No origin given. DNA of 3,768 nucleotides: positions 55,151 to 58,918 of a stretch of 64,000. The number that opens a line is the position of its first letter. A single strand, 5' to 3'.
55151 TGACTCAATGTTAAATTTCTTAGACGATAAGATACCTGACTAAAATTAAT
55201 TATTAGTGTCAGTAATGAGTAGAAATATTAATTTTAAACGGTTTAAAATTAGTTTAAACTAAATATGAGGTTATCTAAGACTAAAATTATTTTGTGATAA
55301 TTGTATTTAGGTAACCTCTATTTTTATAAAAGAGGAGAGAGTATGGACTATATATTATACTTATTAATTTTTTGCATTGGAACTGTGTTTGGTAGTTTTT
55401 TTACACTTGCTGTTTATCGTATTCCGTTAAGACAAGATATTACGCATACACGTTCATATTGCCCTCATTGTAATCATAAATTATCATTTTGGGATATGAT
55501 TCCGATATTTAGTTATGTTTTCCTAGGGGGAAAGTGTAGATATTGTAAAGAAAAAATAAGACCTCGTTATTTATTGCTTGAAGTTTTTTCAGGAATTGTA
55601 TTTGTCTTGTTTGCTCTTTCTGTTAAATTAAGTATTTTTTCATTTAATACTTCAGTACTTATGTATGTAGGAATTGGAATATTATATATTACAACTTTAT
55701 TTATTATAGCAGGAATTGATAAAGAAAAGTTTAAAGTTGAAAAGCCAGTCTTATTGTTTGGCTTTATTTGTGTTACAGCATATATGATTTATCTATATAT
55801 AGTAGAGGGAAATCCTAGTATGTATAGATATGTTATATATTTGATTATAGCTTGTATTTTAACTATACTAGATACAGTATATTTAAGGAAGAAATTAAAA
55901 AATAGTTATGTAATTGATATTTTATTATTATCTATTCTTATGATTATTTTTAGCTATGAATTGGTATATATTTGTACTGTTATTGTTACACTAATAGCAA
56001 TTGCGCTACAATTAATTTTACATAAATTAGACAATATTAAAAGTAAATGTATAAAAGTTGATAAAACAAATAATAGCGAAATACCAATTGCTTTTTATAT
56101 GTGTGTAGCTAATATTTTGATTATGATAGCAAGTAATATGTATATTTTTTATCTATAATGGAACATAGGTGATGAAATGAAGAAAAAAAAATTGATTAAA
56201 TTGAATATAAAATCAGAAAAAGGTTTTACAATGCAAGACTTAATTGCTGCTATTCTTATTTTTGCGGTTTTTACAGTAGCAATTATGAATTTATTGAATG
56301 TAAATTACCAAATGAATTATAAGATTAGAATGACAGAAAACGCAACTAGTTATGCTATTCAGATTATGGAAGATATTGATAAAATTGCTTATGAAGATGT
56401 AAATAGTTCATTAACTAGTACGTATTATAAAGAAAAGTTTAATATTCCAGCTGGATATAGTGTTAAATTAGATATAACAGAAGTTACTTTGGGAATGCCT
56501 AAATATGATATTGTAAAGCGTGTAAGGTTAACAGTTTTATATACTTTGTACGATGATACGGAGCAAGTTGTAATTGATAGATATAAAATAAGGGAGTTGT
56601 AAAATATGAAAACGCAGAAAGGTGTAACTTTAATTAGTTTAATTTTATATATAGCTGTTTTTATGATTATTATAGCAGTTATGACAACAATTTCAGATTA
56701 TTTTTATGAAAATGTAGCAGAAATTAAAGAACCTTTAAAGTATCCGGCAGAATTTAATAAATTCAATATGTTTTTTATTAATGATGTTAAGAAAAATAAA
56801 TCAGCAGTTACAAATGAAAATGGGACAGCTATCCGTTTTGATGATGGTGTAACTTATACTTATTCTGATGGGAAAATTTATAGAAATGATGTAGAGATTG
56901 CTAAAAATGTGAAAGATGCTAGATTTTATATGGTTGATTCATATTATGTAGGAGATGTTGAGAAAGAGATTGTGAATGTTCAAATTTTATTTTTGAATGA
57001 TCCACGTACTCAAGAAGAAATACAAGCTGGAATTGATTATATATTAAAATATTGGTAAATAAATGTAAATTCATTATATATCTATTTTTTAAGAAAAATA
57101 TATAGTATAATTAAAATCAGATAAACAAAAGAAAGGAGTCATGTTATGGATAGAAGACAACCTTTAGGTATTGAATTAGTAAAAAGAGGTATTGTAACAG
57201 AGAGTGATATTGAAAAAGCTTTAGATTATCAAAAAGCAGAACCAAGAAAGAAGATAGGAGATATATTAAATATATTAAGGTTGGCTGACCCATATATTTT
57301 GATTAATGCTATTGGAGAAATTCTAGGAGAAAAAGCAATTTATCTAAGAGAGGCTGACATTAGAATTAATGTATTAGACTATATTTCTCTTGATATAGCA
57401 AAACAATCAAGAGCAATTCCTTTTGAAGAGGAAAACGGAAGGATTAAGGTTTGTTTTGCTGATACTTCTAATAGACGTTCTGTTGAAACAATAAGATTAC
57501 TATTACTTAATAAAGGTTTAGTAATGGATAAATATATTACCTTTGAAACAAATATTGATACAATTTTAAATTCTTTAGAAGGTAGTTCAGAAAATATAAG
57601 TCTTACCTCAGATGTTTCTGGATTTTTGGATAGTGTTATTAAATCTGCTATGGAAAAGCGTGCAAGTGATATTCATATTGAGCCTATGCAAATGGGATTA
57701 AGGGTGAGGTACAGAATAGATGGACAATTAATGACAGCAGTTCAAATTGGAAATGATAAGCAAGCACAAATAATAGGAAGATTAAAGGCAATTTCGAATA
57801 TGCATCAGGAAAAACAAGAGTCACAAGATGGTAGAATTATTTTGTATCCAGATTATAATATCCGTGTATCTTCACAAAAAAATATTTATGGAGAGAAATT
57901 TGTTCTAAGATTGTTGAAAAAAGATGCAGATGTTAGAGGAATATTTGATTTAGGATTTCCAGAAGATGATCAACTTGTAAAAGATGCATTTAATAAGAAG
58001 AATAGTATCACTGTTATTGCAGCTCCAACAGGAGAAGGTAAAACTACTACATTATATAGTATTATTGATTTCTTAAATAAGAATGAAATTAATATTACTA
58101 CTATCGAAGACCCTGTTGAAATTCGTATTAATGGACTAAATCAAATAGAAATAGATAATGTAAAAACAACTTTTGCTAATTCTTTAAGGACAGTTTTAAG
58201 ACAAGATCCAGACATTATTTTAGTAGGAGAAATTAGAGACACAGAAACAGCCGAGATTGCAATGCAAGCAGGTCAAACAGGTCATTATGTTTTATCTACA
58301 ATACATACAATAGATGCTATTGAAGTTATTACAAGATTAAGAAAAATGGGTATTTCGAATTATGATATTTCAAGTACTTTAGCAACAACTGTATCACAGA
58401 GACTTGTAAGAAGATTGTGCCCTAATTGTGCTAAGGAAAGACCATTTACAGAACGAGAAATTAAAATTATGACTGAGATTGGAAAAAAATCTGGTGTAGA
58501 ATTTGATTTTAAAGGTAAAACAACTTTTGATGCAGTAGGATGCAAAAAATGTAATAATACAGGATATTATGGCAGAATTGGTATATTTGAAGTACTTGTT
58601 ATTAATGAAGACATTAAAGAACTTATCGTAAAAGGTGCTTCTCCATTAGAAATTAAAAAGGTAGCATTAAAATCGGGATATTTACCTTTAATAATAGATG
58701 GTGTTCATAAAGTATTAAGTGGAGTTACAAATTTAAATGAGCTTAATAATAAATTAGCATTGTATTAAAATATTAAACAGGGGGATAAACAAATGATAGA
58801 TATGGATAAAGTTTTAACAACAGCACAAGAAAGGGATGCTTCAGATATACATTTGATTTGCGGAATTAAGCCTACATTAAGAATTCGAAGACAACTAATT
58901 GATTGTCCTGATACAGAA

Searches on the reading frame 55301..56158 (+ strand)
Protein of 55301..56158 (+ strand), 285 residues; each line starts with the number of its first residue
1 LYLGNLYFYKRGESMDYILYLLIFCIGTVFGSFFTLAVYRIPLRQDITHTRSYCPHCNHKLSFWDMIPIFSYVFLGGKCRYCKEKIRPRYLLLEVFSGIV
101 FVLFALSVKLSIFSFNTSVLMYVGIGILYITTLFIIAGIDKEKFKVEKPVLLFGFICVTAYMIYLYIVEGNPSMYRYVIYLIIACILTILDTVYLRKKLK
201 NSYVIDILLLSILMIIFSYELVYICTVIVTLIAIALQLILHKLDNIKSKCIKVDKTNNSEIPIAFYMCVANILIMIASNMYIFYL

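Call 56: search_protein_families(library=pfam, proteins=[window:55301-56158:+], max_evalue=0.00001)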
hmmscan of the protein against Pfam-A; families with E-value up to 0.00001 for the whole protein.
window:55301-56158:+ (285 aa): 1 family
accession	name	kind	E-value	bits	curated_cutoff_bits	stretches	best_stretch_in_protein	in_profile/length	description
PF06750.18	A24_N_bact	-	8e-30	103.2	23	1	26-106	2-82/84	Bacterial Peptidase A24 N-terminal domain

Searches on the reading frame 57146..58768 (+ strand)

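Call 56: search_protein_families(library=pfam, proteins=[window:57146-58768:+], max_evalue=0.00001)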
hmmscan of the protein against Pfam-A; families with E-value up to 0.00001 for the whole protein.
window:57146-58768:+ (540 aa): 2 families
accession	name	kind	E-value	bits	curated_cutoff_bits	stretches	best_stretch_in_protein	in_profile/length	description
PF00437.27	T2SSE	-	1.3e-103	347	24.9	1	158-534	9-369/370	Type II/IV secretion system protein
PF05157.20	MshEN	-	2.1e-07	31.2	23.1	1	67-149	8-88/90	MshEN domain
